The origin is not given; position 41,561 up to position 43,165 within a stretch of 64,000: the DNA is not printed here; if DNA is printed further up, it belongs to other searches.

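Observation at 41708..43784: Fungal-type Zn2Cys6 transcription factor in an amoebozoan, with an intron splitting the zinc cluster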

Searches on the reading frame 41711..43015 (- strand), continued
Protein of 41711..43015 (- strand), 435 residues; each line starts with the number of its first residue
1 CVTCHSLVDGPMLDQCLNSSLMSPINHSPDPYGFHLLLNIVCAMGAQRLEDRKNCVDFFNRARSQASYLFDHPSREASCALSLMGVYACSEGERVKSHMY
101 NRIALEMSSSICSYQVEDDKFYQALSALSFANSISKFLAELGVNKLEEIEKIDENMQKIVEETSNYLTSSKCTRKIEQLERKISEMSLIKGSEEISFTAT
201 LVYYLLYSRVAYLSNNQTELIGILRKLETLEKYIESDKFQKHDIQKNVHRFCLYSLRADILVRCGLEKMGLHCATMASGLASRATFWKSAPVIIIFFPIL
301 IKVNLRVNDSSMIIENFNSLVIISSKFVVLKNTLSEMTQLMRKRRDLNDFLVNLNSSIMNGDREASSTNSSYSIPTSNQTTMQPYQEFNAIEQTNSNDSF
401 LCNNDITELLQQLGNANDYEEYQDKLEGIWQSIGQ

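Call 71: find_homologous_proteins(query=A4, max_evalue=0.001)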
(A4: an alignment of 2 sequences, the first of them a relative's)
Query A4 (2 sequences) (476 aa, profile of the alignment): 8 proteins with E <= 0.001 among 8000 candidates.
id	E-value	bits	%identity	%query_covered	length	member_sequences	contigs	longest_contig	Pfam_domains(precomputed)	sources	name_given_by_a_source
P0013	0.0e+0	1159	27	43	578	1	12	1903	PF00172.24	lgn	-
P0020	0.0e+0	1020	26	43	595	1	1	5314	PF00172.24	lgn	-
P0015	6.5e-243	826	100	100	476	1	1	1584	PF00172.24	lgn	-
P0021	1.6e-6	45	46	13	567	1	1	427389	PF00172.24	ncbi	ncbi:hypothetical protein RI367_004975 [Sorochytrium milnesiophthora]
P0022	2.2e-6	45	28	46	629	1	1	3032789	PF00172.24,PF04082.24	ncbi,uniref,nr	ncbi:Transcriptional activator protein acu-15 [Mycena venus]|uniref:Transcriptional activator protei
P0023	1.2e-5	42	65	8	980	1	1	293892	PF00172.24,PF04082.24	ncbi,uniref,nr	ncbi:Transcription factor [Rhizoctonia solani]|uniref:Transcription factor n=1 Tax=Rhizoctonia solan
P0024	1.5e-4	38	48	13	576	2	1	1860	PF00172.24,PF04082.24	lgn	-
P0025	5.7e-4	37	37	13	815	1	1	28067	PF00172.24,PF04082.24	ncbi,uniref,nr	ncbi:hypothetical protein EVG20_g5476 [Dentipellis fragilis]|uniref:Zn(2)-C6 fungal-type domain-cont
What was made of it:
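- The fungal comparison set has only five sequences, and they were found through relatives of the family (call 71).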

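Call 81: find_encoding_contigs(protein=P0019, flank=2500, max_places=2)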
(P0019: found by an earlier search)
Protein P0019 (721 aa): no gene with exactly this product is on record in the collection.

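Call 82: find_encoding_contigs(protein=P0017, flank=5000, max_places=3)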
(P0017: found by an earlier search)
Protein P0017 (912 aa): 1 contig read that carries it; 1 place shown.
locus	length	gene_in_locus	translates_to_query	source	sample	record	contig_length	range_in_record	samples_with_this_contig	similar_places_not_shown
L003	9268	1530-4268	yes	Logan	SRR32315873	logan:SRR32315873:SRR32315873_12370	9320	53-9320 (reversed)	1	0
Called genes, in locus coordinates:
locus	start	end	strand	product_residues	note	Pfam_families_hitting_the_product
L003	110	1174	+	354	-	-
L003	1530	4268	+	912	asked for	PF00172:Zn_clus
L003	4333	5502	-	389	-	PF02492:cobW, PF07683:CobW_C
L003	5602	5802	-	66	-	PF02492:cobW (weak)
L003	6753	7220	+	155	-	PF00025:Arf, PF00071:Ras, PF08477:Roc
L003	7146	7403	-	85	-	-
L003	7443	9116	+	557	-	PF16656:Pur_ac_phosph_N (weak)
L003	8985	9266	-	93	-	-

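Call 83: find_encoding_contigs(protein=P0020, flank=5000, max_places=3)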
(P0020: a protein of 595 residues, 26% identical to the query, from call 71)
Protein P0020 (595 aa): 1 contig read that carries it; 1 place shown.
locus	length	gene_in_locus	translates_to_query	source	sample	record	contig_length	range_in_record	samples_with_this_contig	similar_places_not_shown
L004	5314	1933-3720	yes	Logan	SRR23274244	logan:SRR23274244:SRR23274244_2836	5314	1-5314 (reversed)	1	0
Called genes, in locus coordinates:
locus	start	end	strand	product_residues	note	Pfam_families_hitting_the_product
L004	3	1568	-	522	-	?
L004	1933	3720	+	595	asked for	PF00172:Zn_clus (faint)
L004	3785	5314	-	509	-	?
